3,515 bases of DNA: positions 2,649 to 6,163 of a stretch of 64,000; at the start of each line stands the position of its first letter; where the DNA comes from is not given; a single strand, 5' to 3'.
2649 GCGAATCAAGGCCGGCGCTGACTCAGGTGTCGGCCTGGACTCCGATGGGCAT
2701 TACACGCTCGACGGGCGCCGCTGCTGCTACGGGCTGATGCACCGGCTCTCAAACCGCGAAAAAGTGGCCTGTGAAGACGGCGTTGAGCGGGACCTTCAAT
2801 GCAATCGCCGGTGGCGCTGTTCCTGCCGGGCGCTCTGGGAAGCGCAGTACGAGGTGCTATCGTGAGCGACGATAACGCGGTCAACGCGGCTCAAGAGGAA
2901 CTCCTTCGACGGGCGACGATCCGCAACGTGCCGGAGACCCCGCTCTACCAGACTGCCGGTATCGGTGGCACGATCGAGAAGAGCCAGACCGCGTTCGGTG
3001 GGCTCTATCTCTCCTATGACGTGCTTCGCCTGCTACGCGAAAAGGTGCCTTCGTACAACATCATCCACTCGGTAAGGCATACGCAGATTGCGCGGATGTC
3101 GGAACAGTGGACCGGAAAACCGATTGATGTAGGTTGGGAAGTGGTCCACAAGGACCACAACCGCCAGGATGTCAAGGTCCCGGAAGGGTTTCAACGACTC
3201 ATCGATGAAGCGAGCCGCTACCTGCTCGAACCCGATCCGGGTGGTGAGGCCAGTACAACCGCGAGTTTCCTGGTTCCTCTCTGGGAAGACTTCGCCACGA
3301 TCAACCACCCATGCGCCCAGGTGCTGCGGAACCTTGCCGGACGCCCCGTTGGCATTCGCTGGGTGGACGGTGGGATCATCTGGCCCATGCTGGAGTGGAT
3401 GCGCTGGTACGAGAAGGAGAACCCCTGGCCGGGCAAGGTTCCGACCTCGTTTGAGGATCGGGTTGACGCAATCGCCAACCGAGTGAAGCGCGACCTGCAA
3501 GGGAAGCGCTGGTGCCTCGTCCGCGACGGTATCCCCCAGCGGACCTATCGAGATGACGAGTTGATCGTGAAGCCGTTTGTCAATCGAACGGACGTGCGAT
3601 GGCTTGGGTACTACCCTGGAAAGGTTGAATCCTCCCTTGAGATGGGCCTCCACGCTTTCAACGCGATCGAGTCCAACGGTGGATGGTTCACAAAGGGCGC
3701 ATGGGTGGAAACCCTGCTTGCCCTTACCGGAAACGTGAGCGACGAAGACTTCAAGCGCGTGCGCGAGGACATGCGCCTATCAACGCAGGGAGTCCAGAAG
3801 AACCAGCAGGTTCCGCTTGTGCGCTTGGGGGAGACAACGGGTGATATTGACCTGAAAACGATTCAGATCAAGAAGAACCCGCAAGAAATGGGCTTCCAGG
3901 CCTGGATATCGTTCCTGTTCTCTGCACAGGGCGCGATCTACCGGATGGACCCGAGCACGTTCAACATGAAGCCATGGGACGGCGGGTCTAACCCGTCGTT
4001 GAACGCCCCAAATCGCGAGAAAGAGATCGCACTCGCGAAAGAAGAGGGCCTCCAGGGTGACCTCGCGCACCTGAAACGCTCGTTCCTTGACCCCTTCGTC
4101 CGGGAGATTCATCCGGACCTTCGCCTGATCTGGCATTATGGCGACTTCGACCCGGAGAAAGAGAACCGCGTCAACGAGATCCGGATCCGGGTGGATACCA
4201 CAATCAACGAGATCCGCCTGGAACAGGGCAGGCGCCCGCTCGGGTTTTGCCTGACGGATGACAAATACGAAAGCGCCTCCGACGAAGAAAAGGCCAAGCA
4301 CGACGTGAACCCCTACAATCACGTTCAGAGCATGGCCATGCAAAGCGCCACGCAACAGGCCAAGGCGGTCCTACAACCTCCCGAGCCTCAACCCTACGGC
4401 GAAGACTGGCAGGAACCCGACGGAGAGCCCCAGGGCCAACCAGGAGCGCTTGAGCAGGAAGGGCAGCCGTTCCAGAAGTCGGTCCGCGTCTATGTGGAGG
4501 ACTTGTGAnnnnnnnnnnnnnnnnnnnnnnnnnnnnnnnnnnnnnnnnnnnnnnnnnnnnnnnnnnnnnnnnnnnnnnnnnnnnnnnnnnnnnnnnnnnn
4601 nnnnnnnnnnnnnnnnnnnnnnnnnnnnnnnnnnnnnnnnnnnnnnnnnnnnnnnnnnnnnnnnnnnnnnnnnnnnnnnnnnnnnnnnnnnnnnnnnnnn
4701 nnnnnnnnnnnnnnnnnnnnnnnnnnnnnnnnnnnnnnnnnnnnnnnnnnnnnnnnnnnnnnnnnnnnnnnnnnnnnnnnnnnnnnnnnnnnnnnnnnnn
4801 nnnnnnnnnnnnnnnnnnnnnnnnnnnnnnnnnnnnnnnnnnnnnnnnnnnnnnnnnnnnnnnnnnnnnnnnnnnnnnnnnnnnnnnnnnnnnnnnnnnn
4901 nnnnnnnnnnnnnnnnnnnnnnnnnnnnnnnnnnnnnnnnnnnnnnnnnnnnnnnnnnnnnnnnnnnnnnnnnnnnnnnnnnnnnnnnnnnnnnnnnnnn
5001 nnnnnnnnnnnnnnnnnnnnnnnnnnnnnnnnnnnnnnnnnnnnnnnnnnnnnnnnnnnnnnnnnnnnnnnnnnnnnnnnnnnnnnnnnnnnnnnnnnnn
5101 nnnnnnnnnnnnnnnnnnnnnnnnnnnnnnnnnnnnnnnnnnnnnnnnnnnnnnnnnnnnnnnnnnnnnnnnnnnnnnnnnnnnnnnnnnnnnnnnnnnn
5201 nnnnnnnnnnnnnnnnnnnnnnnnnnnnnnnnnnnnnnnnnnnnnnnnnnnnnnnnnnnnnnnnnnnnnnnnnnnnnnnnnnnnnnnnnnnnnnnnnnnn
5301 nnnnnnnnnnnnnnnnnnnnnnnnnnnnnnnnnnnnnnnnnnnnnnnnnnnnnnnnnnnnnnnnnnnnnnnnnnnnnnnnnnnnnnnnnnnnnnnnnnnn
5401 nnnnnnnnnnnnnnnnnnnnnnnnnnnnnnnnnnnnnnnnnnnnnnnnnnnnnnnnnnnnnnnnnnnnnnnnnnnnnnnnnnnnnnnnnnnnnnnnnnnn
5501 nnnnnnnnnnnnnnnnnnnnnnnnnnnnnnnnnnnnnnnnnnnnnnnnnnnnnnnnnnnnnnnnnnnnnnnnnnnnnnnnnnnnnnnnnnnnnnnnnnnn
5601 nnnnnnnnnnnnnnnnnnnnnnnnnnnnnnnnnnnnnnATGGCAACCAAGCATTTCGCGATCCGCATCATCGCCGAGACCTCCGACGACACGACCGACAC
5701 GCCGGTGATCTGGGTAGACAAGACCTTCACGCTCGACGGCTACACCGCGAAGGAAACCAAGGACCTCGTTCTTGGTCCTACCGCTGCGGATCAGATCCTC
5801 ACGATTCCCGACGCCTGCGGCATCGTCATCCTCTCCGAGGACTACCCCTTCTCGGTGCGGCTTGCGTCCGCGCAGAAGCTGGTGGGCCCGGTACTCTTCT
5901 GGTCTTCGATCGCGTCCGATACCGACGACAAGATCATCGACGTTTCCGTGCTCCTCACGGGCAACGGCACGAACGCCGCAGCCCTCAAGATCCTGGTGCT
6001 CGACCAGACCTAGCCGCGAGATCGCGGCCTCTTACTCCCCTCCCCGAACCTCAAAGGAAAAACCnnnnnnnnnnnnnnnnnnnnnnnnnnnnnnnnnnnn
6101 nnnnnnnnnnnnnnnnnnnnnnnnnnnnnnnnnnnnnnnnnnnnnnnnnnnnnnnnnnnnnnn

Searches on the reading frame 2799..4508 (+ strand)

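Call 5: search_protein_families(library=pfam, proteins=[window:2799-4508:+], max_evalue=0.1)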
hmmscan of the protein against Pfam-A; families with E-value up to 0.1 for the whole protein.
window:2799-4508:+ (569 aa): 3 families
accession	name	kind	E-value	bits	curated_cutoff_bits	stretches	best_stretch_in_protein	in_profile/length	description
PF07988.17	LMSTEN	-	0.0011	18.8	27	1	446-474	17-45/47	LMSTEN motif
PF13392.12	HNH_3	-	0.0097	16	24.8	1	102-125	9-31/46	HNH endonuclease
PF04860.17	Phage_portal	-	0.023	14.3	39.1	1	228-373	90-223/321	Phage portal protein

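Call 6: search_protein_families(library=phrogs, proteins=[window:2799-4508:+], max_evalue=0.1)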
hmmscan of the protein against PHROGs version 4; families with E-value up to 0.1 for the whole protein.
window:2799-4508:+ (569 aa): 2 families
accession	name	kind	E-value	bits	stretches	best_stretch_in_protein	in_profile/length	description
phrog_11117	-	head and packaging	1.3e-08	35.6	1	312-481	6-174/264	portal protein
phrog_12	-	head and packaging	4.2e-07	30.4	1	175-390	161-331/646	portal protein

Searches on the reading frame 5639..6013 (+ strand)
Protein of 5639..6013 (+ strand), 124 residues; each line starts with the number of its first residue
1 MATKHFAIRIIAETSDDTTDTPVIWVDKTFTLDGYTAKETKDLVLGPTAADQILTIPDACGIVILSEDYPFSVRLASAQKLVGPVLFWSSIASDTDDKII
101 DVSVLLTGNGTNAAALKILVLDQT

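Call 5: search_protein_families(library=pfam, proteins=[window:5639-6013:+], max_evalue=0.1)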
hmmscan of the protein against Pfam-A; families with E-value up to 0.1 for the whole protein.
window:5639-6013:+ (124 aa): 0 families

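Call 6: search_protein_families(library=phrogs, proteins=[window:5639-6013:+], max_evalue=0.1)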
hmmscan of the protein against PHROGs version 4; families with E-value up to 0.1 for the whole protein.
window:5639-6013:+ (124 aa): 0 families

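Call 101: search_solved_structures(query=window:5639-6010:+, max_evalue=5)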
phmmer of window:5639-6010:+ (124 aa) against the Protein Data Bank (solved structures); distinct sequences matched with E-value up to 5: 4.
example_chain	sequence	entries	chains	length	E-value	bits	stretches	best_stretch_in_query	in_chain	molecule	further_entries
7d28_A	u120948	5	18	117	0.3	14.4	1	23-86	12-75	Endoribonuclease MazF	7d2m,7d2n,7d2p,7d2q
7dhp_A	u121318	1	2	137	0.38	14.1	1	23-86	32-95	Endoribonuclease MazF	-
1tnr_A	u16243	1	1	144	1.3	12.3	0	61-86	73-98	TUMOR NECROSIS FACTOR BETA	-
4mxv_A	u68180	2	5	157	1.5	12.1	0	61-86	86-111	Lymphotoxin-alpha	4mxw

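Call 102: search_dna_similar(query=window:5639-6010:+, collection=phages, mode=protein, max_evalue=0.1)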
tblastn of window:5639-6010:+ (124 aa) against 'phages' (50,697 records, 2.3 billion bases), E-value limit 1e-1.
No match.

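Call 103: list_cluster_members(proteins=[window:5639-6010:+, window:6065-8521:+, P0044, P0002])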
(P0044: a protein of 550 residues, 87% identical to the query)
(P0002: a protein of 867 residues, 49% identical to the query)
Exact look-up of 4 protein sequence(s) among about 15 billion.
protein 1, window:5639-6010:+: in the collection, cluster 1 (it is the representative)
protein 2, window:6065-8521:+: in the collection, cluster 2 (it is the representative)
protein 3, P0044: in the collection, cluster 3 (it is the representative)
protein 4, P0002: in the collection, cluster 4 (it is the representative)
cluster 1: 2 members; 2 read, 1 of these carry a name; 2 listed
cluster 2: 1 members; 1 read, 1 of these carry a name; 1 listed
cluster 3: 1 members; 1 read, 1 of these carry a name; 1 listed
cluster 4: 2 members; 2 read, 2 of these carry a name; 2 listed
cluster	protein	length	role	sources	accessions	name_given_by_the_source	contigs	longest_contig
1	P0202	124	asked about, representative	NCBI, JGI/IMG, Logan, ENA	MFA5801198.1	MAG: hypothetical protein WC911_01845 [Thermoleophilia bacterium]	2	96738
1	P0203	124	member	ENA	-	-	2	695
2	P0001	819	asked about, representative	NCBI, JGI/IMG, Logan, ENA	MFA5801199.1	MAG: hypothetical protein WC911_01850 [Thermoleophilia bacterium]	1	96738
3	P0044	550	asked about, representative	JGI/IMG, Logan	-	hypothetical protein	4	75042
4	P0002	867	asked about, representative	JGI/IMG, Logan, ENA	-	hypothetical protein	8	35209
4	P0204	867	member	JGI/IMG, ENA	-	hypothetical protein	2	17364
